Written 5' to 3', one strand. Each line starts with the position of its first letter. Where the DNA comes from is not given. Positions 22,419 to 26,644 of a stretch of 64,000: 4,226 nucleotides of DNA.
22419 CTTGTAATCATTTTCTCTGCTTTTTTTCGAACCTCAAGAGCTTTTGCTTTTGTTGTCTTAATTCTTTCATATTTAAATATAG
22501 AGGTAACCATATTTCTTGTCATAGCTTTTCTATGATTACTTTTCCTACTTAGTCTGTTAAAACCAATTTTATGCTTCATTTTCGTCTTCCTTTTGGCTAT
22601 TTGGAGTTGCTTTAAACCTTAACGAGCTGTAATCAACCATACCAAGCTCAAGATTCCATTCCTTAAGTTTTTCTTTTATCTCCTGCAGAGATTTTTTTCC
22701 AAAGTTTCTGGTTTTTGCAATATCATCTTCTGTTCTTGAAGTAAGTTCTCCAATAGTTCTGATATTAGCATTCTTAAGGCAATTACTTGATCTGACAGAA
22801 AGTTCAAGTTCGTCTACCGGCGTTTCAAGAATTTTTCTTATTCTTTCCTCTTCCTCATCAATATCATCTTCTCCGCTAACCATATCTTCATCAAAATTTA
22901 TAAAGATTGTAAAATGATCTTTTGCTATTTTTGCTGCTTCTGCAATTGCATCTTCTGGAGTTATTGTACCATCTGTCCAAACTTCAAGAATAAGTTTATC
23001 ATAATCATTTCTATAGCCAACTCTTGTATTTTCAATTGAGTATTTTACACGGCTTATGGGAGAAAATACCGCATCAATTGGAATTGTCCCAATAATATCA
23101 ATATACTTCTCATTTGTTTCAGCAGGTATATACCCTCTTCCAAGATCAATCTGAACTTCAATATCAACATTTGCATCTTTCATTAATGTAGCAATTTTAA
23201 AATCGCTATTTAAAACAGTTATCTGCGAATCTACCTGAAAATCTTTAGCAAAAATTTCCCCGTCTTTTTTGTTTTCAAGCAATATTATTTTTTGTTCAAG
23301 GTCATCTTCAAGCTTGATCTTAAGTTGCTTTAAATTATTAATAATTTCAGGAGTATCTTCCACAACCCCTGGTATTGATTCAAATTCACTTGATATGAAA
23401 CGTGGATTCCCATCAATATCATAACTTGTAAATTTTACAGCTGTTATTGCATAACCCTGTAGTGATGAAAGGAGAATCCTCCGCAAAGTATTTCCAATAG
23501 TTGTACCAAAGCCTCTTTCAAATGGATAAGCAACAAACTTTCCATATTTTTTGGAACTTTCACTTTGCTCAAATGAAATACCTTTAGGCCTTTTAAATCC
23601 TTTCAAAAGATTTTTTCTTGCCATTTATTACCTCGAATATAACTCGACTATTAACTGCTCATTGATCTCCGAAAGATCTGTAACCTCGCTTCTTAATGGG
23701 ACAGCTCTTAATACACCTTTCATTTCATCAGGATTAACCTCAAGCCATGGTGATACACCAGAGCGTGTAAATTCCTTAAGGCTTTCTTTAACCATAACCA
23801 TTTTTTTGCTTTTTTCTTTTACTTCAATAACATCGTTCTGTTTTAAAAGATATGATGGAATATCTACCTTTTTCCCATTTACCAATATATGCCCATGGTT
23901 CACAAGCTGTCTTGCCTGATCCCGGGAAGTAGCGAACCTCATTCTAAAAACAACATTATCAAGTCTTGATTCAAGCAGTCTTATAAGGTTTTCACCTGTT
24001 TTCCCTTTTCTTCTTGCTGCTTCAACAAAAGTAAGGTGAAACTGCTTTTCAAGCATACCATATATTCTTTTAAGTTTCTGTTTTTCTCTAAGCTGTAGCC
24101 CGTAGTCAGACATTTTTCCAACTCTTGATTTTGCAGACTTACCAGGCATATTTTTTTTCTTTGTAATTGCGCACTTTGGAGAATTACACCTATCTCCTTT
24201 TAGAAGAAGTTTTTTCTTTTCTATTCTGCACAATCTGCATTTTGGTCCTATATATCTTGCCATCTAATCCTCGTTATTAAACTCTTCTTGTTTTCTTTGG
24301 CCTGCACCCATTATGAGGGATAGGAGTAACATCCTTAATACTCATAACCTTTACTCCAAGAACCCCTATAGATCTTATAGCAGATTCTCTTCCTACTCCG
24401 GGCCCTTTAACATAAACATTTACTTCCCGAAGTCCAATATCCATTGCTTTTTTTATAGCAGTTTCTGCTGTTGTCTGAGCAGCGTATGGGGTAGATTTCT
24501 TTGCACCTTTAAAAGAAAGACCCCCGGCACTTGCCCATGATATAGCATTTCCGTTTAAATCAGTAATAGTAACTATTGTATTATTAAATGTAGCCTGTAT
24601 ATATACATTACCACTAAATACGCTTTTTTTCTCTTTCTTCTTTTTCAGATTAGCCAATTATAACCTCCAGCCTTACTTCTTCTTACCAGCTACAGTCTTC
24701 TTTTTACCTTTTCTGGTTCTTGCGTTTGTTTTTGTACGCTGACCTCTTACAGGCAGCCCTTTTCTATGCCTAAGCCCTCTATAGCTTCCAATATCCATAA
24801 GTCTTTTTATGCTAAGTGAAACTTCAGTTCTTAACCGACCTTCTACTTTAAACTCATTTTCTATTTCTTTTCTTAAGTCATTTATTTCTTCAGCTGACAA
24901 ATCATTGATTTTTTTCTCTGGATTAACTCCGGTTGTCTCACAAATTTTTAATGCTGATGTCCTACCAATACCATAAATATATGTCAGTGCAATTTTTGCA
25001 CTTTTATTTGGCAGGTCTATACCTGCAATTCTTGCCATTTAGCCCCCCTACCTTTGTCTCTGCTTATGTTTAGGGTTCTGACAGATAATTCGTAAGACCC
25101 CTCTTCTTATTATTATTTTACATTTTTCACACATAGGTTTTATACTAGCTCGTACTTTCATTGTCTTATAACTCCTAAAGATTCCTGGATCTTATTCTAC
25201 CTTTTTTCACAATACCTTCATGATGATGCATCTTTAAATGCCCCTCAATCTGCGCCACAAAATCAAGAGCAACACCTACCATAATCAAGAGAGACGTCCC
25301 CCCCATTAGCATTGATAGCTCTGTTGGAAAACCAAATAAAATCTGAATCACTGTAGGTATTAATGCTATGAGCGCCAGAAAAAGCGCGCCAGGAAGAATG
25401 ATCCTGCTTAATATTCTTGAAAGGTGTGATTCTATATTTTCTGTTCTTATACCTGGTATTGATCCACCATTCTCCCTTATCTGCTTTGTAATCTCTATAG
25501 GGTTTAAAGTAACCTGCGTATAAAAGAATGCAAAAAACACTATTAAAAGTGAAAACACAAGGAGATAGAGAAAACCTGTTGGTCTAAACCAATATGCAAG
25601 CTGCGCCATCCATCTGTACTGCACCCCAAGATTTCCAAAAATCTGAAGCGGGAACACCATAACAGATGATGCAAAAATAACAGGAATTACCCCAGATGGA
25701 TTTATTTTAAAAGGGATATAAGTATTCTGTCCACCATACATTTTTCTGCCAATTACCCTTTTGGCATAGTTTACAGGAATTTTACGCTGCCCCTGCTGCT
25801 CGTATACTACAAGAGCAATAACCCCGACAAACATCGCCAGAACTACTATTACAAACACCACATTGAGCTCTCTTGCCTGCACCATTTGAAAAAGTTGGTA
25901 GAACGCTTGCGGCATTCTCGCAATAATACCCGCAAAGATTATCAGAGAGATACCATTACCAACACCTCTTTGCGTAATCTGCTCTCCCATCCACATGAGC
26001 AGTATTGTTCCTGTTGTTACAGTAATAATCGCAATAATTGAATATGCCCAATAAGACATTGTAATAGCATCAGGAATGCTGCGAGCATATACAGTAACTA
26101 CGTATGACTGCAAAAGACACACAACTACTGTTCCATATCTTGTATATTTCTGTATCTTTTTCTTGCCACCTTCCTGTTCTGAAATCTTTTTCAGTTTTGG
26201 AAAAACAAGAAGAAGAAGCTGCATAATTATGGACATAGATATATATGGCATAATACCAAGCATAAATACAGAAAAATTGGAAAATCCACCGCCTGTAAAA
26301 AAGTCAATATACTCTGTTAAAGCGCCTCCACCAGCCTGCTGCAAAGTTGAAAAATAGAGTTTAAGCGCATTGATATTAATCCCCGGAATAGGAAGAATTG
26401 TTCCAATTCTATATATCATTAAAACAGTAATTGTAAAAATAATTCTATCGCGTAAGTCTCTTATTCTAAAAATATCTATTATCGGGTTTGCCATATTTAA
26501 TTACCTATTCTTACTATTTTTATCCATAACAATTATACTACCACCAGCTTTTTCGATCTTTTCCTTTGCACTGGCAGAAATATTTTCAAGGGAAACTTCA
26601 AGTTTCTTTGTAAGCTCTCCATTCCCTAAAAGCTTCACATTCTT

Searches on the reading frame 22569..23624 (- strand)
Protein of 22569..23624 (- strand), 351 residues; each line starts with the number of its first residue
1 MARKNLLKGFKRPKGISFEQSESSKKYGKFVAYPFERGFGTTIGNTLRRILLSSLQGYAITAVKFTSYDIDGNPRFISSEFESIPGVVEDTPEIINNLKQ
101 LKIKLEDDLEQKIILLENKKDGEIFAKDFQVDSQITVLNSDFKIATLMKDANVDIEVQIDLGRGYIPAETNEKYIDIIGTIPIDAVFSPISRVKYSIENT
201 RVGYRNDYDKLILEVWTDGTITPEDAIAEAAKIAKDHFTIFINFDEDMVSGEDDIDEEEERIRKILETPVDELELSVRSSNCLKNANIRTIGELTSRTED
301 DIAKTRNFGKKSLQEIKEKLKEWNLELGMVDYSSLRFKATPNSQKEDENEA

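Call 68: search_protein_families(library=pfam, proteins=[window:22569-23624:-], max_evalue=0.00001)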
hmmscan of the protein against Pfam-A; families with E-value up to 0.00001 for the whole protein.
window:22569-23624:- (351 aa): 3 families
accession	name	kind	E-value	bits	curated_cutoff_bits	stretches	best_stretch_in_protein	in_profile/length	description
PF03118.21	RNA_pol_A_CTD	-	2.4e-27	94.9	23.8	1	257-322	2-67/67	Bacterial RNA polymerase, alpha chain C terminal domain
PF01193.29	RNA_pol_L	-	1e-26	92.9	24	1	34-238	2-74/74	RNA polymerase Rpb3/Rpb11 dimerisation domain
PF01000.31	RNA_pol_A_bac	-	1.3e-26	93.5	33.9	1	72-188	5-119/119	RNA polymerase Rpb3/RpoA insert domain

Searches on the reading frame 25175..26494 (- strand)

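Call 68: search_protein_families(library=pfam, proteins=[window:25175-26494:-], max_evalue=0.00001)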
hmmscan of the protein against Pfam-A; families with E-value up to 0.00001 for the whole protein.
window:25175-26494:- (439 aa): 1 family
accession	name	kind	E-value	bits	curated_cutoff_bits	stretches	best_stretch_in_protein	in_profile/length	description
PF00344.25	SecY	-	6.2e-103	344.8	32.2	1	75-413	1-306/306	SecY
